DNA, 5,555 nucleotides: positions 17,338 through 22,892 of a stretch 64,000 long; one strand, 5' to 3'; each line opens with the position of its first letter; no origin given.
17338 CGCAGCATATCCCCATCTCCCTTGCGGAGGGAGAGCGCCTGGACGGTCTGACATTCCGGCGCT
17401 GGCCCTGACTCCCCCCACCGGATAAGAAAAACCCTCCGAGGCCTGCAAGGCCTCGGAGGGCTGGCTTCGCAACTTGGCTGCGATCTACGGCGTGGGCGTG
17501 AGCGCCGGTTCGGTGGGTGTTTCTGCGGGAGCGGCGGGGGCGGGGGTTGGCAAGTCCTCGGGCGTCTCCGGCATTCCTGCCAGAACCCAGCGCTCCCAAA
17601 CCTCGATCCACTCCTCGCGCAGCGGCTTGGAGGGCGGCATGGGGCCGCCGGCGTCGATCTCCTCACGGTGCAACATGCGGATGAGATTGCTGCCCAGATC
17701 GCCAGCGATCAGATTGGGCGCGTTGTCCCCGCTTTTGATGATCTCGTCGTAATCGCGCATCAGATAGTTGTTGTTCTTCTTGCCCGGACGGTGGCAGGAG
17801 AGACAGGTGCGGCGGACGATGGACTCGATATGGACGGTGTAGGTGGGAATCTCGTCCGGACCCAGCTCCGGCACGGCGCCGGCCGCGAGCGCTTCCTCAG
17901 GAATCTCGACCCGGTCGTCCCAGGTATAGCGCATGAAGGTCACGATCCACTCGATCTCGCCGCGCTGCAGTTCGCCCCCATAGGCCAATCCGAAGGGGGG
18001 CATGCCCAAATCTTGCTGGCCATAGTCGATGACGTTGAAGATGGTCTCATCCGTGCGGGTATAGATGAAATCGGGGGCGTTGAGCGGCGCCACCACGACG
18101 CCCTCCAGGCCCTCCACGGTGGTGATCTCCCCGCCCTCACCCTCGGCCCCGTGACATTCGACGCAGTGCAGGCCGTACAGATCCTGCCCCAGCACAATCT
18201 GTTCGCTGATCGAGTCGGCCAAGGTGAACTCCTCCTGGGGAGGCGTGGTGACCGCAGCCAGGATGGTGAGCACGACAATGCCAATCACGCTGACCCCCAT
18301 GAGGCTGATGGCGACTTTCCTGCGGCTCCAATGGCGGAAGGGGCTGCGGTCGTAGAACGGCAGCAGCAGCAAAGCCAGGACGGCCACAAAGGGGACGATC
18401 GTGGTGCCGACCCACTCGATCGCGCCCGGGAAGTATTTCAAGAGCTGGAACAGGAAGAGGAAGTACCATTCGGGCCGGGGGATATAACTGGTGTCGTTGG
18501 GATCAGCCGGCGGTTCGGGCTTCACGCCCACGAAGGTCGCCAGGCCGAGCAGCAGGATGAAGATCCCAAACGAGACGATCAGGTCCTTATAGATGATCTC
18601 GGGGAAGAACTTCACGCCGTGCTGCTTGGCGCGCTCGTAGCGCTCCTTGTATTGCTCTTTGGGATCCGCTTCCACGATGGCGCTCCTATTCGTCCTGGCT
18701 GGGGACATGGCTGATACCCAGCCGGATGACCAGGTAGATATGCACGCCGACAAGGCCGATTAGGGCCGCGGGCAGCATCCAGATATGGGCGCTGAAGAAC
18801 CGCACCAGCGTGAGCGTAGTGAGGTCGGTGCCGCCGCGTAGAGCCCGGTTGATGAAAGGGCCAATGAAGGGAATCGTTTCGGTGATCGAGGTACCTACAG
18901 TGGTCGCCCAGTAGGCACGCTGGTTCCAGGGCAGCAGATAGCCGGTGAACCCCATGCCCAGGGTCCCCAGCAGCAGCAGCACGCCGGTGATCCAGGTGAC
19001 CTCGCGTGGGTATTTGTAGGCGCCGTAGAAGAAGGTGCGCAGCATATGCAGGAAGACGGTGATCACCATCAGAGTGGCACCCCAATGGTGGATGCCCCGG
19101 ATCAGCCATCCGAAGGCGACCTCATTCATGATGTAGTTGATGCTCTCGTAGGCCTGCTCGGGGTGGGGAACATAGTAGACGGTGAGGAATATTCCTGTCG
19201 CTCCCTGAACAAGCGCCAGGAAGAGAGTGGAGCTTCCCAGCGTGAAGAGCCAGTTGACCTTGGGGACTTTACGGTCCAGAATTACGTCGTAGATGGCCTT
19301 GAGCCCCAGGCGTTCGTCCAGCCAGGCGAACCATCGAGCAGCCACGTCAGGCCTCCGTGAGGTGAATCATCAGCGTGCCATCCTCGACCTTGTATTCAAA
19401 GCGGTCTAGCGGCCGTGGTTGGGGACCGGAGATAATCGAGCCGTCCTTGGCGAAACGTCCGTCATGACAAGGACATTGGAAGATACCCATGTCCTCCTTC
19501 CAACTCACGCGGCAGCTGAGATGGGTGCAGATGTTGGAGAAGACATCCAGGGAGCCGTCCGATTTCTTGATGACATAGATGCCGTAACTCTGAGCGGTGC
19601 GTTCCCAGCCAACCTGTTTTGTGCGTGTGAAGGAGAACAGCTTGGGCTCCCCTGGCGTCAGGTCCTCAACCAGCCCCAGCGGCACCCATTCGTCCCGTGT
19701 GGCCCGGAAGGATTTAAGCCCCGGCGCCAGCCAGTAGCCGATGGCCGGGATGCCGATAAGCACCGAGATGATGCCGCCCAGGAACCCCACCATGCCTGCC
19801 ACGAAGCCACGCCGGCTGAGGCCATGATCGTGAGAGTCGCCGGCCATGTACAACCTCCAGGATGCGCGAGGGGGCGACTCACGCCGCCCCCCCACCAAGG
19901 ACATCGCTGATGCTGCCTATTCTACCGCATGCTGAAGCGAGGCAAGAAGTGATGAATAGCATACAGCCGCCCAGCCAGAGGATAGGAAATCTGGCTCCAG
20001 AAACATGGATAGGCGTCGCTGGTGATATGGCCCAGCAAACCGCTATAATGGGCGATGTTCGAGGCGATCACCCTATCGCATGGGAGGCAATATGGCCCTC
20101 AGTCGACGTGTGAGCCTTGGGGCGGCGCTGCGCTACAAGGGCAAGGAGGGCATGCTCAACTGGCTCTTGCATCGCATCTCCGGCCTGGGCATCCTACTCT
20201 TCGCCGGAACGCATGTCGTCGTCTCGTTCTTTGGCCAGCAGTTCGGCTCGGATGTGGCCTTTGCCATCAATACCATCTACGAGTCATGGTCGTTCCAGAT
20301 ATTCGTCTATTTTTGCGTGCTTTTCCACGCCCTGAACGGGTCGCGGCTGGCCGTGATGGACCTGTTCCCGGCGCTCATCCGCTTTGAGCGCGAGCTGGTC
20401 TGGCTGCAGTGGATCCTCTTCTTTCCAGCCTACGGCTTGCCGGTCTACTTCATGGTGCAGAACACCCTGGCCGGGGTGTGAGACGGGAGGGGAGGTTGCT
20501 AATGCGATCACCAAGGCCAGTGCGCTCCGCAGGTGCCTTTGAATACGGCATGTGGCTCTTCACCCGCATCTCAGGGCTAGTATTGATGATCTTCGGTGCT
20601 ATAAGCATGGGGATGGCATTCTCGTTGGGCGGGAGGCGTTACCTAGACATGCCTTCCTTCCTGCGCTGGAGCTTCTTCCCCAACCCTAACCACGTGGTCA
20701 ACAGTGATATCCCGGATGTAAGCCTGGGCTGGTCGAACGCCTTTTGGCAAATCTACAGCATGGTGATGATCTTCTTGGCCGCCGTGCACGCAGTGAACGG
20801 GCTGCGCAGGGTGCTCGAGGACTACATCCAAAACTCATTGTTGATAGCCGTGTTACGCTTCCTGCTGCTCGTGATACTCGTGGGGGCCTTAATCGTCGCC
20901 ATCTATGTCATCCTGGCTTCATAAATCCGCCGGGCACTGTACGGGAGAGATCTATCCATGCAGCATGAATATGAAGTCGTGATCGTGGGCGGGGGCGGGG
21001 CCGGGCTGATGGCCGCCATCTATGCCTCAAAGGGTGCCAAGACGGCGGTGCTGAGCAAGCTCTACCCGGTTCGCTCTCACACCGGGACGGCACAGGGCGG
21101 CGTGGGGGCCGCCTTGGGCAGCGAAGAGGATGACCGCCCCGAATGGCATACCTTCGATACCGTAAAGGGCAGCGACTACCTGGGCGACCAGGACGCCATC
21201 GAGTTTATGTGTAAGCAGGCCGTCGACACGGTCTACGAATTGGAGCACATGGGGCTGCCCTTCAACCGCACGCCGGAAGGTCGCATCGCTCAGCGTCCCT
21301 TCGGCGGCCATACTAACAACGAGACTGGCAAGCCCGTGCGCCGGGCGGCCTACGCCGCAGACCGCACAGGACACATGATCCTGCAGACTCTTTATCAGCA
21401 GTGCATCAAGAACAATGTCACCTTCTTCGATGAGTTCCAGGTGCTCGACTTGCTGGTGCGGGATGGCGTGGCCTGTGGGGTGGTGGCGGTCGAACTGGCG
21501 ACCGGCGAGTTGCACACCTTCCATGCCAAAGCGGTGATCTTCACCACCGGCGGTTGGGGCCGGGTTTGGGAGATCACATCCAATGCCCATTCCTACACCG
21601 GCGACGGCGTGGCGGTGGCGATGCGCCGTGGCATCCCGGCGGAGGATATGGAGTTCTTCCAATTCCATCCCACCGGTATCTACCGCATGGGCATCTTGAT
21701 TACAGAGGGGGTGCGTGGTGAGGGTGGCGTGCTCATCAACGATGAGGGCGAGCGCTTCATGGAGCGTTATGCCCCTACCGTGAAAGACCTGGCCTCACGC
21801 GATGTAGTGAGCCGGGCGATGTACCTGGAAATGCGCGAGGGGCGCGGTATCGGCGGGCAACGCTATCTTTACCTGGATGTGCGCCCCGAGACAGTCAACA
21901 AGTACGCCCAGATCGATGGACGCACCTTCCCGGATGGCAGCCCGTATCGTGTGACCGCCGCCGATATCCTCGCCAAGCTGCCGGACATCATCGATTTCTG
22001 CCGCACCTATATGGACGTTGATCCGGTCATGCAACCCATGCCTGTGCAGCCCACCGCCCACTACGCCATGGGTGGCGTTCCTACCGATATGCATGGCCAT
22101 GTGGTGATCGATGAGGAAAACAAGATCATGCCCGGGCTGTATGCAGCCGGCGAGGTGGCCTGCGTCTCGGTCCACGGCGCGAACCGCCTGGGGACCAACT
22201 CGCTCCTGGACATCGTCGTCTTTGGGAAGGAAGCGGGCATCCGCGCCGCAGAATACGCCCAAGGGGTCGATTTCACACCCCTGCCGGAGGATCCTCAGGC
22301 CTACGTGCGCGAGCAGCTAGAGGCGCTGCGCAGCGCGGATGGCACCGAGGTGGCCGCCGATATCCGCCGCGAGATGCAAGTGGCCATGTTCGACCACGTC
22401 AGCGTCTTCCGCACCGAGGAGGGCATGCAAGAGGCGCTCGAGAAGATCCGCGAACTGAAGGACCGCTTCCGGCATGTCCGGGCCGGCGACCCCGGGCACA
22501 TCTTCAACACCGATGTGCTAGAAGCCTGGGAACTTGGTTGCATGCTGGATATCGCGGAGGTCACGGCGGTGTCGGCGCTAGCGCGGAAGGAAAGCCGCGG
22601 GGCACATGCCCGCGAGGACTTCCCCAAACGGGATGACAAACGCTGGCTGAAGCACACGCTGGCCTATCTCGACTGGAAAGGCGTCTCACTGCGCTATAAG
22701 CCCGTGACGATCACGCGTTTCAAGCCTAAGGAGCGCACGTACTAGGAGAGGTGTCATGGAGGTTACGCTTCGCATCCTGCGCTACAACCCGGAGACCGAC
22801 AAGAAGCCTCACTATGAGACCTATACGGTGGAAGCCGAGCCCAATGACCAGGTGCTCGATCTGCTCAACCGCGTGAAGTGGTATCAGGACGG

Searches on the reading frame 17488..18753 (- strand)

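Call 43: search_protein_families(library=pfam, proteins=[window:17488-18753:-], max_evalue=0.001)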
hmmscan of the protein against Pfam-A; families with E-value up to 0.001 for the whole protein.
window:17488-18753:- (422 aa): 5 families
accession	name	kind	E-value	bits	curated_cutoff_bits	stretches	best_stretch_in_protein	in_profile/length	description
PF13442.11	Cytochrome_CBB3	-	7.5e-13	49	27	1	189-274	6-68/68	Cytochrome C oxidase, cbb3-type, subunit III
PF00032.22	Cytochrom_B_C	-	8.3e-12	45.7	20.7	1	82-183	1-97/102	Cytochrome b(C-terminal)/b6/petD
PF00034.26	Cytochrom_C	-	2.4e-08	35.6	21.3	1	187-278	2-90/90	Cytochrome c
PF07635.16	PSCyt1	-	5.6e-05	24.1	22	0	317-375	1-58/59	Planctomycete cytochrome C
PF07331.16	TctB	-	0.00014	22.4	29.1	1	43-160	25-126/137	Tripartite tricarboxylate transporter TctB family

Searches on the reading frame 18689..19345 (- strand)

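Call 43: search_protein_families(library=pfam, proteins=[window:18689-19345:-], max_evalue=0.001)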
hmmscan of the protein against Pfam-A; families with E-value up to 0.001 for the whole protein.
window:18689-19345:- (219 aa): 2 families
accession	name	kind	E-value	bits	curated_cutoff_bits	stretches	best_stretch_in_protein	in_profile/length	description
PF00033.24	Cytochrome_B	-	7.8e-52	176.3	27.2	1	28-206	8-185/189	Cytochrome b/b6/petB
PF13631.11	Cytochrom_B_N_2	-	1.9e-39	135.8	27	1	92-210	2-120/169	Cytochrome b(N-terminal)/b6/petB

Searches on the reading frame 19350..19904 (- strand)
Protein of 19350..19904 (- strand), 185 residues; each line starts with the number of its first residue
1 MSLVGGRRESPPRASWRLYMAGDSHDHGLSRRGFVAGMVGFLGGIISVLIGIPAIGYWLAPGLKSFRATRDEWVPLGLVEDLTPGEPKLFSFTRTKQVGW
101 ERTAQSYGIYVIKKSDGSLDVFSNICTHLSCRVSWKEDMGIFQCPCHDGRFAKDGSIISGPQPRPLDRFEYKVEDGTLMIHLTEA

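Call 43: search_protein_families(library=pfam, proteins=[window:19350-19904:-], max_evalue=0.001)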
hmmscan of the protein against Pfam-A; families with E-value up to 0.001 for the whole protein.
window:19350-19904:- (185 aa): 1 family
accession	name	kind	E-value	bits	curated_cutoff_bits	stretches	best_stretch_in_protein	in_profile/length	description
PF00355.32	Rieske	-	1.7e-14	53.9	20.3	1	72-169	1-87/88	Rieske [2Fe-2S] domain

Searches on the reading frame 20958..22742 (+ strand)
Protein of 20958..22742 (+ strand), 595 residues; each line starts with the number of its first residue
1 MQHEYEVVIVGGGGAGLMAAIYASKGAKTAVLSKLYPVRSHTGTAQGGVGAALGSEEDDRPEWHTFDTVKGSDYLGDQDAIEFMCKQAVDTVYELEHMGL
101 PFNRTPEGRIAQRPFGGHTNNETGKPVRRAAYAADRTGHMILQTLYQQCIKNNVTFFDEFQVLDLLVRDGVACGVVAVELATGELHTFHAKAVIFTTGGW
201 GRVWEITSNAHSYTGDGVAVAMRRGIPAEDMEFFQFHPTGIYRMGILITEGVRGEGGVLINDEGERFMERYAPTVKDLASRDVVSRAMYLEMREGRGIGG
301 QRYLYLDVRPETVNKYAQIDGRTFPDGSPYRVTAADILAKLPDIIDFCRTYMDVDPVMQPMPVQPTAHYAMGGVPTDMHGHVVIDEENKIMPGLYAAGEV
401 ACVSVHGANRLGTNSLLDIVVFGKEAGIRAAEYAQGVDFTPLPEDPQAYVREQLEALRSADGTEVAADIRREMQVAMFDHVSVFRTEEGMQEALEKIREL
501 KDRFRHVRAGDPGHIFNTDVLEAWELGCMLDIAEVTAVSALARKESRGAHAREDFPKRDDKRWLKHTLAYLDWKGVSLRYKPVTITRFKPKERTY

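Call 43: search_protein_families(library=pfam, proteins=[window:20958-22742:+], max_evalue=0.001)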
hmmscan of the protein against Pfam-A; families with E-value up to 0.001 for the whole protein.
window:20958-22742:+ (595 aa): 7 families
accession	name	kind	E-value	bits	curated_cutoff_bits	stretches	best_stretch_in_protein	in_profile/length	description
PF00890.30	FAD_binding_2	-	3.6e-110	369.4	20.4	1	7-416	2-414/414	FAD binding domain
PF02910.25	Succ_DH_flav_C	-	4.6e-48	162.9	20.8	1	470-595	1-130/130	Fumarate reductase flavoprotein C-term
PF01266.30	DAO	-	3.8e-10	40.3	27.9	1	7-222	2-231/353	FAD dependent oxidoreductase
PF03486.20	HI0933_like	-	6.6e-10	39.3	50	1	132-401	102-220/244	HI0933-like protein Rossmann domain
PF07992.20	Pyr_redox_2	-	2.5e-06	27.5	26.1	0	5-38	1-31/291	Pyridine nucleotide-disulphide oxidoreductase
PF01946.23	Thi4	-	1.3e-05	25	26.2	0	4-34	17-49/235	Thi4 family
PF01134.28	GIDA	-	0.00027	20.6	22.1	0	119-210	77-161/391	Glucose inhibited division protein A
